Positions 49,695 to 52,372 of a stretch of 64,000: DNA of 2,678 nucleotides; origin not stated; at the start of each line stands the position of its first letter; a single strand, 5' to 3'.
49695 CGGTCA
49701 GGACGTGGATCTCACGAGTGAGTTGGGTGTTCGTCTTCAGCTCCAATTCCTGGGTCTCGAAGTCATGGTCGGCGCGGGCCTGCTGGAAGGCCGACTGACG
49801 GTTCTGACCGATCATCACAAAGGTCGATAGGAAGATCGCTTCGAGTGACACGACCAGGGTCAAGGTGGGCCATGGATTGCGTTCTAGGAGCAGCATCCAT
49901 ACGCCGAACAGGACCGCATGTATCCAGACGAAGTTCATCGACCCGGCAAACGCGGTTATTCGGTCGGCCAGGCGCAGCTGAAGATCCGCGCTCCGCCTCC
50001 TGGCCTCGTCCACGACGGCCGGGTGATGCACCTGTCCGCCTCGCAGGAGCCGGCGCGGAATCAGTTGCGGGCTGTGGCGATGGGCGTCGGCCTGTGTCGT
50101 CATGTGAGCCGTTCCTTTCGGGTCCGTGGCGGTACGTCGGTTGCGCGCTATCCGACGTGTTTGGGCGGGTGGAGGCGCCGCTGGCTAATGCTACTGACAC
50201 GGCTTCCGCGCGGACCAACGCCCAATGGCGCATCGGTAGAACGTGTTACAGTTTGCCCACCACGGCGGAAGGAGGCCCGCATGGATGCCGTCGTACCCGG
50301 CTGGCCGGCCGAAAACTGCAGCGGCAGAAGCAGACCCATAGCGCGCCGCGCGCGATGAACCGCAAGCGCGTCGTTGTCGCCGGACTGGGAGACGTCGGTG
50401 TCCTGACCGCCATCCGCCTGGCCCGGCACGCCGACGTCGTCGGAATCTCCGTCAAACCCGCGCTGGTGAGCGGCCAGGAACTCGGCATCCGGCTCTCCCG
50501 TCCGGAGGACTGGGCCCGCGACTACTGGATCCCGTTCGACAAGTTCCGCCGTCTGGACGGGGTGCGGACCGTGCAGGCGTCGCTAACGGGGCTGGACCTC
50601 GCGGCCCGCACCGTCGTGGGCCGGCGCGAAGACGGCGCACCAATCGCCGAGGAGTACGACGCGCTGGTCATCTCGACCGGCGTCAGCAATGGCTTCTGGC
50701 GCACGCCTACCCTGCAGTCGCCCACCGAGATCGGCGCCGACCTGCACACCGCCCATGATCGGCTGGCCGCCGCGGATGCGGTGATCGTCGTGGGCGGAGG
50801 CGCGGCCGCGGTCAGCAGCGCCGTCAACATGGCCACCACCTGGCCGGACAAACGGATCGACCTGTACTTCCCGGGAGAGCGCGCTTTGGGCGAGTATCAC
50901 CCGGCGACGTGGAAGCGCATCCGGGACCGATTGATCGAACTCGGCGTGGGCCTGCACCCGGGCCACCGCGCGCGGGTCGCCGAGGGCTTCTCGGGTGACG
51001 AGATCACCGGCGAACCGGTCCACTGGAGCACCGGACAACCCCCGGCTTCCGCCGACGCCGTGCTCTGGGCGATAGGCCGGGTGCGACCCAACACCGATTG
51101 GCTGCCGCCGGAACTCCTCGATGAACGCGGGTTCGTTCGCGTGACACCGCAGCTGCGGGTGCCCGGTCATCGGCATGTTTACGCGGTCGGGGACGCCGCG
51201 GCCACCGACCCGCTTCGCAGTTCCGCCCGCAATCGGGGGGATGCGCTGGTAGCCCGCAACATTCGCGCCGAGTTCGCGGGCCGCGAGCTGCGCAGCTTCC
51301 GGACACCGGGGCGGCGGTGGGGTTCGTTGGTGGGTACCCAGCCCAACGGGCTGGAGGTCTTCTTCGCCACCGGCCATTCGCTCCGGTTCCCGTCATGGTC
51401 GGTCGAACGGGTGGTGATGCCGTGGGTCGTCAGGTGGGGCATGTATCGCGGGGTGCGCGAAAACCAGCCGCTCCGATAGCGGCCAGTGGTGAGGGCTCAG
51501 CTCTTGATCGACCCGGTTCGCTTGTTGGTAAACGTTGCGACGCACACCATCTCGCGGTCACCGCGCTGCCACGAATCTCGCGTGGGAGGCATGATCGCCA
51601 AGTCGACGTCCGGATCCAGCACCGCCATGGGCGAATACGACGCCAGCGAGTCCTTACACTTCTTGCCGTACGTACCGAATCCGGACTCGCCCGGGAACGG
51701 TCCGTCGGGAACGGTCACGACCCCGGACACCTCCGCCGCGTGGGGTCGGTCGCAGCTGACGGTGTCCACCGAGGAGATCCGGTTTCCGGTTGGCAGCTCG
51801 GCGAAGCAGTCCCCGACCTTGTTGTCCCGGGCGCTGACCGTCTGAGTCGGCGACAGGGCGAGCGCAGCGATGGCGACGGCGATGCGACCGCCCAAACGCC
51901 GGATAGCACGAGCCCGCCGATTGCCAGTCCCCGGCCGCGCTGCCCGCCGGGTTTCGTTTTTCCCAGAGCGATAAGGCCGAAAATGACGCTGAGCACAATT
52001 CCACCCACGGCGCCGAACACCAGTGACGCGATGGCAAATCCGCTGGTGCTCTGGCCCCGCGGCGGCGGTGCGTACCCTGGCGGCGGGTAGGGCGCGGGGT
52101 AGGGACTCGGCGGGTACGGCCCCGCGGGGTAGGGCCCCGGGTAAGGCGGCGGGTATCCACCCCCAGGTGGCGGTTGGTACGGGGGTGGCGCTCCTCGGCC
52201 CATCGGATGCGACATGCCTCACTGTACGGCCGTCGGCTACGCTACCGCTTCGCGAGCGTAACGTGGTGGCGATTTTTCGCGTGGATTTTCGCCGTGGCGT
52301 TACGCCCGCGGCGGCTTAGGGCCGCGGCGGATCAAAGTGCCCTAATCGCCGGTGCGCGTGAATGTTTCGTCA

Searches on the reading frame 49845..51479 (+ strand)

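Call 6: search_protein_families(library=pfam, proteins=[window:49845-51479:+])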
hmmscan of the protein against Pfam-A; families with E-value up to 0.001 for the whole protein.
window:49845-51479:+ (544 aa): 1 family
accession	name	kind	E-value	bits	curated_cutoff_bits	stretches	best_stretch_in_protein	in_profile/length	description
PF07992.20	Pyr_redox_2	-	1.1e-17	64.9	26.1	1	175-452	2-277/291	Pyridine nucleotide-disulphide oxidoreductase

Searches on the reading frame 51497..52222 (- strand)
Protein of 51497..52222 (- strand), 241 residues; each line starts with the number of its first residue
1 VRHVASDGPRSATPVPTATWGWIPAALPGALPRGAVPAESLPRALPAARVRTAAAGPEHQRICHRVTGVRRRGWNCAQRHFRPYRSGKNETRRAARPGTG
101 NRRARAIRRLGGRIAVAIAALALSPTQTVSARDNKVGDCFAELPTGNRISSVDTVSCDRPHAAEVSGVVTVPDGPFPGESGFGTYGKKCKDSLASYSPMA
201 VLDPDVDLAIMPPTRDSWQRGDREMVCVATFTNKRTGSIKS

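Call 6: search_protein_families(library=pfam, proteins=[window:51497-52222:-])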
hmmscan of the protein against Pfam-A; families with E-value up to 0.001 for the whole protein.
window:51497-52222:- (241 aa): 1 family
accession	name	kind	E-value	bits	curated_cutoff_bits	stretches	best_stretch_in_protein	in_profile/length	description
PF13845.11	Septum_form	-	8.1e-10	39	25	1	129-227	124-227/227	Septum formation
